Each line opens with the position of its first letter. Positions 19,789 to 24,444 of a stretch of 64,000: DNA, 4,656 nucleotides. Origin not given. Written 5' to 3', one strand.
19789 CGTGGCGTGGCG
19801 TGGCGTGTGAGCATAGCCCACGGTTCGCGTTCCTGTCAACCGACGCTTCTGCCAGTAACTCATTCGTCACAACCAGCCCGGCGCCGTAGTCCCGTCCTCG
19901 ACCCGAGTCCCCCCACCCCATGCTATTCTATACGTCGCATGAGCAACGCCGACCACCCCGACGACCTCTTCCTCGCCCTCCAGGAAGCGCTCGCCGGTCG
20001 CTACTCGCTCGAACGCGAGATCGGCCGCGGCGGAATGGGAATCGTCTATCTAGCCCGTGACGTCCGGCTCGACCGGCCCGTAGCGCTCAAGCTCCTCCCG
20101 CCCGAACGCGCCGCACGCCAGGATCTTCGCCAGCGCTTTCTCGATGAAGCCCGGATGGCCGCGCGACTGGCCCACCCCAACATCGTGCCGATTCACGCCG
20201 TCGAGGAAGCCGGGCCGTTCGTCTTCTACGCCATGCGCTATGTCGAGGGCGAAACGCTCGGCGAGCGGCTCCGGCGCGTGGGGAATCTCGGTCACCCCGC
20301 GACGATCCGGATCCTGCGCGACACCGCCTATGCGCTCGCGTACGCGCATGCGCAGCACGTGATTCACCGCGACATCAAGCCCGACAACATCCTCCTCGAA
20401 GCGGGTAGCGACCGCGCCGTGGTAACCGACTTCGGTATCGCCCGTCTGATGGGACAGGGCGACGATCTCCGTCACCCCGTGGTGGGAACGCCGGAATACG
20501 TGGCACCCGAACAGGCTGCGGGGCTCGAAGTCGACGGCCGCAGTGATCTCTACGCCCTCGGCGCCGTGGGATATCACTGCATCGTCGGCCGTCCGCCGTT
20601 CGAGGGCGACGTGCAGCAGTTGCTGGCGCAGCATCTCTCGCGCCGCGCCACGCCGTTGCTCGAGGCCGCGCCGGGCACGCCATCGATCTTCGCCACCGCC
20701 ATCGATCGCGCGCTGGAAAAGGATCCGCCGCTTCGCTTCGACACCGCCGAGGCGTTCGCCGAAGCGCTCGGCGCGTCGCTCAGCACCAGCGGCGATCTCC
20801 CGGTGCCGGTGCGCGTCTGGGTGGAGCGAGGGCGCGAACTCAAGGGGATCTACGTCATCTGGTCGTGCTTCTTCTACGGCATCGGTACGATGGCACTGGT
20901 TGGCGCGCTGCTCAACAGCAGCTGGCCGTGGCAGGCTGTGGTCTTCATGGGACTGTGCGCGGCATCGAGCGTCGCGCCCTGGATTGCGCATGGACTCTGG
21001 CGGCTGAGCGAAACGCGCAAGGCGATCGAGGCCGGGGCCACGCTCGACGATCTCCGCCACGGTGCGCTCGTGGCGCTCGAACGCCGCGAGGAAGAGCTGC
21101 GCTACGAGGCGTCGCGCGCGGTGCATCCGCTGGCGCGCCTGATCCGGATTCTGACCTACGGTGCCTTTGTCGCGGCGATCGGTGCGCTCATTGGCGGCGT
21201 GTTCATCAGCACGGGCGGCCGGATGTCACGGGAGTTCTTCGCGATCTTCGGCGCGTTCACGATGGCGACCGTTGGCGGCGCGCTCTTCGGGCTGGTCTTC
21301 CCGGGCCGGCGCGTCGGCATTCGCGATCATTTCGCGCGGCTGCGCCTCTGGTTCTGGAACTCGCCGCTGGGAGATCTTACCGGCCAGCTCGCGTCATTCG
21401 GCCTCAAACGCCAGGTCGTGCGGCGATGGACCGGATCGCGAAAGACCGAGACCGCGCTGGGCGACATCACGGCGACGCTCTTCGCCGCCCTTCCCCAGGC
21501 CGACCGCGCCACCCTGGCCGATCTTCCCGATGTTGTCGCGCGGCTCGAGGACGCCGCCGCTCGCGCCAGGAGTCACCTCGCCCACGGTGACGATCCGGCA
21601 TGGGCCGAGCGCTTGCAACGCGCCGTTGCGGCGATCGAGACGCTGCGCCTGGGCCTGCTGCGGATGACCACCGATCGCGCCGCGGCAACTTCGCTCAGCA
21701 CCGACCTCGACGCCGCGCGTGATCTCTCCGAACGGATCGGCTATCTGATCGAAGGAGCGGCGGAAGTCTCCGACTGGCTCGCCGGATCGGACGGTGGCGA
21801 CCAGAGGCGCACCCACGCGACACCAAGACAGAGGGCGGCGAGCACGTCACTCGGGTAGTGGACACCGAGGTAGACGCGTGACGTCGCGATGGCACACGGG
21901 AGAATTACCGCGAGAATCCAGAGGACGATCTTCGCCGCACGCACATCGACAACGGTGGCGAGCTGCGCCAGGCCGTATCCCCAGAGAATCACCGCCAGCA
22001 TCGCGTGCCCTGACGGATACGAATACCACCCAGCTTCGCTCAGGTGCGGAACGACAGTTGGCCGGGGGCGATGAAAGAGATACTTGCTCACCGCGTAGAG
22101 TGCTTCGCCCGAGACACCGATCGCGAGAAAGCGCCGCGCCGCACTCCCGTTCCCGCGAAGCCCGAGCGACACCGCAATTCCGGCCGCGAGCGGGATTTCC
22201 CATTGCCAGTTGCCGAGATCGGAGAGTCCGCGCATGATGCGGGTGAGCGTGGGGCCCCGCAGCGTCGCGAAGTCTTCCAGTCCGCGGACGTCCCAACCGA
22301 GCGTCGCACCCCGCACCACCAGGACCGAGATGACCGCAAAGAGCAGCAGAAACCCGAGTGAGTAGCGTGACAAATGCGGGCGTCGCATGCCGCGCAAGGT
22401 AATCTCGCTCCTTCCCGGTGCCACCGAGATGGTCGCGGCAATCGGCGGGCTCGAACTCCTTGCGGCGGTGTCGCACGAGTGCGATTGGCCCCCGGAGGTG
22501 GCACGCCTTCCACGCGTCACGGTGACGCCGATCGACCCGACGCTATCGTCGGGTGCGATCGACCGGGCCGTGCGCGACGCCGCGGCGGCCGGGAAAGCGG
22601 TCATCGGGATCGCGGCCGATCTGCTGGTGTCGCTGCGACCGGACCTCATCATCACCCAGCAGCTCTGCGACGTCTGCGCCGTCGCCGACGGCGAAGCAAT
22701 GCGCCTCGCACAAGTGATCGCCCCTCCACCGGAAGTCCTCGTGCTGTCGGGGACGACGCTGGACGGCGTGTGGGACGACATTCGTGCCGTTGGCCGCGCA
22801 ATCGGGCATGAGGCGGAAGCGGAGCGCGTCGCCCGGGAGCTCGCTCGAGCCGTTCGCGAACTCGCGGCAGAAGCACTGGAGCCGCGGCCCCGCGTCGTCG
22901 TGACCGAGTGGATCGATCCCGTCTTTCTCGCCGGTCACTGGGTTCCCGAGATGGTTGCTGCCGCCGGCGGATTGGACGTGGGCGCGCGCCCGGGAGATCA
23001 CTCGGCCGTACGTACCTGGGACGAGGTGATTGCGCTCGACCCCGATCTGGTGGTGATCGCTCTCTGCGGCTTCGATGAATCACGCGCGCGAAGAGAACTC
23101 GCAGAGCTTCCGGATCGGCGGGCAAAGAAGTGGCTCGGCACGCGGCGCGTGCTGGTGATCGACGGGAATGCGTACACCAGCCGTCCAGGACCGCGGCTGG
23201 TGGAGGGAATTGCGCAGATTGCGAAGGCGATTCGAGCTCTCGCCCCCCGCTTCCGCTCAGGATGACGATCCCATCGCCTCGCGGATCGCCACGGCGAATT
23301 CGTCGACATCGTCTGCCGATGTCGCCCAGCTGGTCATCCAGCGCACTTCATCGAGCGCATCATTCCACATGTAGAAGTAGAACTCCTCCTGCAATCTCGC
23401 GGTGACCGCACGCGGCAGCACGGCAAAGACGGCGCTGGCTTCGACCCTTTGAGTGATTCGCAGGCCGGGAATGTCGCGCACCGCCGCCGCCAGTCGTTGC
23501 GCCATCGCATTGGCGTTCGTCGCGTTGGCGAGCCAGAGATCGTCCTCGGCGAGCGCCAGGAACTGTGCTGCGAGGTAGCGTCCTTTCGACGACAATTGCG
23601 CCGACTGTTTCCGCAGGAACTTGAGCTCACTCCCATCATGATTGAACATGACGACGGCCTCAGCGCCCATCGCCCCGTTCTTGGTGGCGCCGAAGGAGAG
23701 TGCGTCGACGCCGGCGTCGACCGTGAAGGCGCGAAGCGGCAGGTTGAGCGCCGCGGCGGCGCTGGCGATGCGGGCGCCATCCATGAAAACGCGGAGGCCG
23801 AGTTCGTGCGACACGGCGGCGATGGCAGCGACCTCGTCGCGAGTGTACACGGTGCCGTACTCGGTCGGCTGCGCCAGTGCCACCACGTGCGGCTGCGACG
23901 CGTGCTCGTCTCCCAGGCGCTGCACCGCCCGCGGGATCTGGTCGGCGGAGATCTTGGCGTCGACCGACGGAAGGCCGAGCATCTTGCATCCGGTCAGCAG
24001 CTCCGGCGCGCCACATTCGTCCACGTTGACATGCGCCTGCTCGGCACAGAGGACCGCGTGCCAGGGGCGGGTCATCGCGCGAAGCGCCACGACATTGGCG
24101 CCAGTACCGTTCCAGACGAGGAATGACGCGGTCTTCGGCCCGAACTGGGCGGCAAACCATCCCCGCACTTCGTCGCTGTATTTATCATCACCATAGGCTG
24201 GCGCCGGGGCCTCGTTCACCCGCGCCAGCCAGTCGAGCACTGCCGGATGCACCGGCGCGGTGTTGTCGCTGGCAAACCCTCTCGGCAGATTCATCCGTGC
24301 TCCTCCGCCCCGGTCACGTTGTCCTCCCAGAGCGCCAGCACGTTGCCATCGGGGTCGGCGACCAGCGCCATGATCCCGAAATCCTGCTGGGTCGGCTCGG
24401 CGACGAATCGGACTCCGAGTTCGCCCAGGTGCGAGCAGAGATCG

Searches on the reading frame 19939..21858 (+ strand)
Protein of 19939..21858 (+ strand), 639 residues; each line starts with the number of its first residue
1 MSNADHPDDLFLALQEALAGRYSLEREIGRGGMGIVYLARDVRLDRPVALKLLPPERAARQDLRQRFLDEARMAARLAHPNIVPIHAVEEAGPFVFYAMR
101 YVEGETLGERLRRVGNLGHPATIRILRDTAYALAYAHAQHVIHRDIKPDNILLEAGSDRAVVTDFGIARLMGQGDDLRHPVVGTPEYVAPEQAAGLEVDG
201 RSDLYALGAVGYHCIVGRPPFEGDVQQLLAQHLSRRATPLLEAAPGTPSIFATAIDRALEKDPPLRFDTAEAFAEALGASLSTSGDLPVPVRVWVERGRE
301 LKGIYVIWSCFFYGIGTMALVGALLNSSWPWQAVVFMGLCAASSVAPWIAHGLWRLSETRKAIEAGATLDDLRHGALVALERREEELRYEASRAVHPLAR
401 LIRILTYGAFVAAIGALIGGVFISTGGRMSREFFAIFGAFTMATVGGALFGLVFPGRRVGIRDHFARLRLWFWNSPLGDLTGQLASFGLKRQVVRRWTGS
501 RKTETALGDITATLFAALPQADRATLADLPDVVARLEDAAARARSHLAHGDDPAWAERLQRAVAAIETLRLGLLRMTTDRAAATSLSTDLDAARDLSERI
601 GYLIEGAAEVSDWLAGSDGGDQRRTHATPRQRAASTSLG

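Call 8: search_protein_families(library=pfam, proteins=[window:19939-21858:+], max_evalue=0.01)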
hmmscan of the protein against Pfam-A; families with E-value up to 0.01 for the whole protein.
window:19939-21858:+ (639 aa): 3 families
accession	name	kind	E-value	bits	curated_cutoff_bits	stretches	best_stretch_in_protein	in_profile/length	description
PF00069.31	Pkinase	-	1.7e-42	146.1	31.7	1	22-272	1-257/263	Protein kinase domain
PF07714.23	PK_Tyr_Ser-Thr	-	2e-25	90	23.1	1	24-266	3-248/258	Protein tyrosine and serine/threonine kinase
PF01636.29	APH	-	0.0078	16.4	23.2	0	136-169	165-198/239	Phosphotransferase enzyme family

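Call 10: find_encoding_contigs(protein=window:19939-21858:+, flank=3000, max_places=10)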
Protein window:19939-21858:+ (639 aa): 1 contig read that carries it; 1 place shown.
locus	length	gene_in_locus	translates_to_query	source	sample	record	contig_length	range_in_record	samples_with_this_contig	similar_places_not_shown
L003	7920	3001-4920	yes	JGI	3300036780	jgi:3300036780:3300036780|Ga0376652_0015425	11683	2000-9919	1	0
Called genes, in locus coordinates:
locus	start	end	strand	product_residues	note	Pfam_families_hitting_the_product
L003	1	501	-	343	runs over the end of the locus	-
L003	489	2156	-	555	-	-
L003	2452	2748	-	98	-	PF08281:Sigma70_r4_2 (weak)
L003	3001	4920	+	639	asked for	PF00069:Pkinase, PF07714:PK_Tyr_Ser-Thr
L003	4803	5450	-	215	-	PF01569:PAP2, PF14378:PAP2_3 (faint)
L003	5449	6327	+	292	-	PF01497:Peripla_BP_2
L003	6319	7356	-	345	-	PF01212:Beta_elim_lyase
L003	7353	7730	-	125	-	PF00903:Glyoxalase, PF22677:Ble-like_N (weak)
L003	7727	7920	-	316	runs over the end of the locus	PF08331:QueG_DUF1730, PF00037:Fer4 (faint), PF13237:Fer4_10 (faint), PF13484:Fer4_16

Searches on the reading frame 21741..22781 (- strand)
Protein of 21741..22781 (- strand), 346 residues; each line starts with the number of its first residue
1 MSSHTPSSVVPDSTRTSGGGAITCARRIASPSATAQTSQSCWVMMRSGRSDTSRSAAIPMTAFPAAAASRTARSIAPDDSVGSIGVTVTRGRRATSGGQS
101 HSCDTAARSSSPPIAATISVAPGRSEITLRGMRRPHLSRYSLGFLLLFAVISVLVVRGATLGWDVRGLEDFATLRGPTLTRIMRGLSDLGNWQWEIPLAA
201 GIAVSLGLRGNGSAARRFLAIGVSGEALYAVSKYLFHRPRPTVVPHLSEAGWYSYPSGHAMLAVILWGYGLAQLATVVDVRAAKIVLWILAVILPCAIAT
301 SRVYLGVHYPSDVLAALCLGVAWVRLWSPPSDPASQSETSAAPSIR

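Call 8: search_protein_families(library=pfam, proteins=[window:21741-22781:-], max_evalue=0.01)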
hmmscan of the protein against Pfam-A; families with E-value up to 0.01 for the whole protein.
window:21741-22781:- (346 aa): 2 families
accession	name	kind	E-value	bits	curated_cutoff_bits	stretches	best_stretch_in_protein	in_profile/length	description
PF01569.27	PAP2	-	9.4e-19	67.9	27.2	1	218-327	5-121/130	PAP2 superfamily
PF14378.12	PAP2_3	-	4.3e-07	30.4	27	1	239-323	111-187/190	PAP2 superfamily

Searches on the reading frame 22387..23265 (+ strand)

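Call 8: search_protein_families(library=pfam, proteins=[window:22387-23265:+], max_evalue=0.01)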
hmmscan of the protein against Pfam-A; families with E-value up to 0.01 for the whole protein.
window:22387-23265:+ (292 aa): 2 families
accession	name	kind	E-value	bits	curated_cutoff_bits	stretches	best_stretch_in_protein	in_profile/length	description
PF01497.23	Peripla_BP_2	-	4.4e-13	49.6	27.5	1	5-227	1-200/235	Periplasmic binding protein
PF13472.12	Lipase_GDSL_2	-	0.00041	21.3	32.9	1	182-286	19-139/178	GDSL-like Lipase/Acylhydrolase family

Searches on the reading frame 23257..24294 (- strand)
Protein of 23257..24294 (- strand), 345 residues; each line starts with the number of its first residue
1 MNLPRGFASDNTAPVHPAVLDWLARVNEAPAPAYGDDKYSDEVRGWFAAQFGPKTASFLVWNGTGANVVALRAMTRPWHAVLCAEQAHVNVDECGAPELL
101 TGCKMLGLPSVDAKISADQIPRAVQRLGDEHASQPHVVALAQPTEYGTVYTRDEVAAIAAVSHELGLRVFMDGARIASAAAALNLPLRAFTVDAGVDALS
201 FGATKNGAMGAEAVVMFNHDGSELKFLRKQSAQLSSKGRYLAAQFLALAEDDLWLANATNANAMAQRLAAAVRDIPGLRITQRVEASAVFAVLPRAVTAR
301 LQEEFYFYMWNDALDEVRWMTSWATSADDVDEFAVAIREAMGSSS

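Call 8: search_protein_families(library=pfam, proteins=[window:23257-24294:-], max_evalue=0.01)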
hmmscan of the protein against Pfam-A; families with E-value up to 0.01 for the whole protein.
window:23257-24294:- (345 aa): 2 families
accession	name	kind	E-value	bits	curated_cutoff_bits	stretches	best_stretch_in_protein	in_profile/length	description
PF01212.27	Beta_elim_lyase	-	2.4e-43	149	27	1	7-292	2-284/288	Beta-eliminating lyase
PF00155.27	Aminotran_1_2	-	0.0023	17.6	19.7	1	57-304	68-325/361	Aminotransferase class I and II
